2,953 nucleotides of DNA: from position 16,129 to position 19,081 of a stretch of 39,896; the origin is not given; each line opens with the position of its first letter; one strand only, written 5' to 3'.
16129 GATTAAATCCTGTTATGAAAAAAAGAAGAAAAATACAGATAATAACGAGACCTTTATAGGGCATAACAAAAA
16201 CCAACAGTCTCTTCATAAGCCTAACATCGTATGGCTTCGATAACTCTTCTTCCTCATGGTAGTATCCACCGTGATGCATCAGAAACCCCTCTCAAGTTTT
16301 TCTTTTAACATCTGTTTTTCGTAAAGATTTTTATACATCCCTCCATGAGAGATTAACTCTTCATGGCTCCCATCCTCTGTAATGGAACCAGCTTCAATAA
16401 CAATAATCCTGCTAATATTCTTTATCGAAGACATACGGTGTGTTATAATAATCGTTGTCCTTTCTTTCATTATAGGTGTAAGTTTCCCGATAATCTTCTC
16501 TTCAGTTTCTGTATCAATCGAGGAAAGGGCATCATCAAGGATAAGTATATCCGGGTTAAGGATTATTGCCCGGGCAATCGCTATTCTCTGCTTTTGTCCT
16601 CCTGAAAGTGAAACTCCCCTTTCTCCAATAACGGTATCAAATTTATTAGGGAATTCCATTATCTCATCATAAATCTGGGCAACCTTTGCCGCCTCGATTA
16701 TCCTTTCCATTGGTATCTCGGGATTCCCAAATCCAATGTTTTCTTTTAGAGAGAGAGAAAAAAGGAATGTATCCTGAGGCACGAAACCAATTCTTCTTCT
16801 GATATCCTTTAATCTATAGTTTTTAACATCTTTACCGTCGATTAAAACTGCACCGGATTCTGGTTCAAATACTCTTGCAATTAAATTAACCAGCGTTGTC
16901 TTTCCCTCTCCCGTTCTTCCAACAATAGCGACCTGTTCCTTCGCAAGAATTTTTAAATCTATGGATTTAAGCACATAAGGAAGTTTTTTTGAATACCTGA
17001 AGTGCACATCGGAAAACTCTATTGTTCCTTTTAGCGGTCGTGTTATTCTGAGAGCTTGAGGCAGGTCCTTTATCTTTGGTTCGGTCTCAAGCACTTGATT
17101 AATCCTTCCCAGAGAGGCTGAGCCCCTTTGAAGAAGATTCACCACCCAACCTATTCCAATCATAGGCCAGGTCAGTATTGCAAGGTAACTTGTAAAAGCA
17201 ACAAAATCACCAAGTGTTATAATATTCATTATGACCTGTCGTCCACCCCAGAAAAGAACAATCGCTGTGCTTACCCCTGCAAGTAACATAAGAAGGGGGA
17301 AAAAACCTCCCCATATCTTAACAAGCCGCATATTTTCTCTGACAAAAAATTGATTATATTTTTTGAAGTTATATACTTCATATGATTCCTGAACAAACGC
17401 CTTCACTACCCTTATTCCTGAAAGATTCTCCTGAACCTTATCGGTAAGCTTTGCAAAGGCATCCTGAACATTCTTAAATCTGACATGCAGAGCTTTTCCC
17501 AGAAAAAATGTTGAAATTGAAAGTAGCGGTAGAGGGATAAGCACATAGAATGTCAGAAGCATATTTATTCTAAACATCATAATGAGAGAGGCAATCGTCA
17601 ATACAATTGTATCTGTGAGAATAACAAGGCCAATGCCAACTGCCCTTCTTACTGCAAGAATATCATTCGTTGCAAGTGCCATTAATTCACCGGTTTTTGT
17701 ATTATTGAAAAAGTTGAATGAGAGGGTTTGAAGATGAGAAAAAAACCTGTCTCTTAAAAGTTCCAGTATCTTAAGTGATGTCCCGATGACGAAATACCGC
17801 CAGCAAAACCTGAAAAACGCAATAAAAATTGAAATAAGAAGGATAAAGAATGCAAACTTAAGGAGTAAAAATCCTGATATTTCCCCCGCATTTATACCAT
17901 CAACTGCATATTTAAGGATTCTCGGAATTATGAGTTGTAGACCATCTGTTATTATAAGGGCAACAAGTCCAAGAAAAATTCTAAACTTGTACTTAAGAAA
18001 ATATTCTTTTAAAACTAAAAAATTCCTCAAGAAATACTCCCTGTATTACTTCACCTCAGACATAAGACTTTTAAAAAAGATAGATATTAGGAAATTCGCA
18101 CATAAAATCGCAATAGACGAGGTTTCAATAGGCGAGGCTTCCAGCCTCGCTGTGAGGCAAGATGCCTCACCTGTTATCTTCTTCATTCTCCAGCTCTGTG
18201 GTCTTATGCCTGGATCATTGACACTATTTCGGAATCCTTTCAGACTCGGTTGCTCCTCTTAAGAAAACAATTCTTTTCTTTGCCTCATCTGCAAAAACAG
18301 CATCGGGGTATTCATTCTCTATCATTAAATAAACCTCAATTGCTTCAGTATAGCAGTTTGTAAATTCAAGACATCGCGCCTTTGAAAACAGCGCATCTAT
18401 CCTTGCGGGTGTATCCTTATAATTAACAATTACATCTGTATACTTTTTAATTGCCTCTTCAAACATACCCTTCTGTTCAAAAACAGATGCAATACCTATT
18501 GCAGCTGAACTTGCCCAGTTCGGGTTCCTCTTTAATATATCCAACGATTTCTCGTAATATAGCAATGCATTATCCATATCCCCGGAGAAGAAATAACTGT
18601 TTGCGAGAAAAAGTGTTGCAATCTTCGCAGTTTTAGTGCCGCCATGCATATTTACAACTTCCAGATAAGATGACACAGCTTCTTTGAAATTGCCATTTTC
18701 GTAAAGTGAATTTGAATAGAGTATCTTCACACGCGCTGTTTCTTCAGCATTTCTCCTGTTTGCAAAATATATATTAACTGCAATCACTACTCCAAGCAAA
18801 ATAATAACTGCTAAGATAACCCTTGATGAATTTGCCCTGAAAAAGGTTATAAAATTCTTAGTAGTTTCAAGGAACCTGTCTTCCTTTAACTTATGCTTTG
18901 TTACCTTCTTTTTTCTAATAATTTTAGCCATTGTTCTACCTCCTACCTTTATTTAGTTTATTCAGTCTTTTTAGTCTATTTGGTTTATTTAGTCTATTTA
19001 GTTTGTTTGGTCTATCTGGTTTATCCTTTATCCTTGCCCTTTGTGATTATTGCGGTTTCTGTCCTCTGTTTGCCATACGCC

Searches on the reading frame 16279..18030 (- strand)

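Call 42: search_protein_families(library=pfam, proteins=[window:16279-18030:-], max_evalue=0.00001)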
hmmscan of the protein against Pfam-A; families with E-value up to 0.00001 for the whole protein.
window:16279-18030:- (583 aa): 2 families
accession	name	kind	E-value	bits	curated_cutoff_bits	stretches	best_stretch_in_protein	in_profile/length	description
PF00664.28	ABC_membrane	-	3.3e-39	135.6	28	1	18-290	1-274/274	ABC transporter transmembrane region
PF00005.33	ABC_tran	-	1e-31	110.8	25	1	354-502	1-136/137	ABC transporter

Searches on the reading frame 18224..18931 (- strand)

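Call 7: search_protein_families(library=pfam, proteins=[window:18224-18931:-], max_evalue=0.001)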
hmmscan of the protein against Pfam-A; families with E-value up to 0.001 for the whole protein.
window:18224-18931:- (235 aa): 17 families
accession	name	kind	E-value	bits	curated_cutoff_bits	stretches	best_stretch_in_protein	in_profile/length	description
PF13424.12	TPR_12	-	3.2e-12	46.9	30.1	1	106-168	5-72/77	Tetratricopeptide repeat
PF07719.23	TPR_2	-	4.1e-12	45.7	27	0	109-134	7-32/34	Tetratricopeptide repeat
PF13176.12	TPR_7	-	5.4e-11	42.1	27.9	0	107-135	3-31/36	Tetratricopeptide repeat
PF00515.34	TPR_1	-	6e-11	42.1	27.8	0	109-132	7-30/34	Tetratricopeptide repeat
PF13174.12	TPR_6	-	1.5e-09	38.3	26.3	0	147-173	6-32/33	Tetratricopeptide repeat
PF09976.15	TPR_21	-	1.8e-09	38.1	25.5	1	30-163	3-135/193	Tetratricopeptide repeat-like domain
PF13181.12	TPR_8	-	2.4e-09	37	25.7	0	109-132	7-30/34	Tetratricopeptide repeat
PF13432.12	TPR_16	-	3.2e-09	37.5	32.7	1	74-132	5-60/65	Tetratricopeptide repeat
PF13525.12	YfiO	-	2.2e-07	31.3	25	0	145-184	145-184/203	Outer membrane lipoprotein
PF25062.1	ARM_TT21_N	-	3.7e-07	30.6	40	1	98-214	94-204/222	Tetratricopeptide repeat protein 21 N-terminal ARM repeat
PF13414.12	TPR_11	-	7.2e-06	26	26.8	0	74-93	2-21/42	TPR repeat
PF13428.12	TPR_14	-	1.2e-05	25.9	23.5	0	106-138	4-36/44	Tetratricopeptide repeat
PF14559.12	TPR_19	-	0.00013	22.7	25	0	154-210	4-57/68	Tetratricopeptide repeat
PF22871.2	AimR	-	0.00024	20.8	26.7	1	66-172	131-227/309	AimR transcriptional regulator-like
PF12895.13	ANAPC3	-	0.00028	21.6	27.2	0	118-201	4-79/82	Anaphase-promoting complex, cyclosome, subunit 3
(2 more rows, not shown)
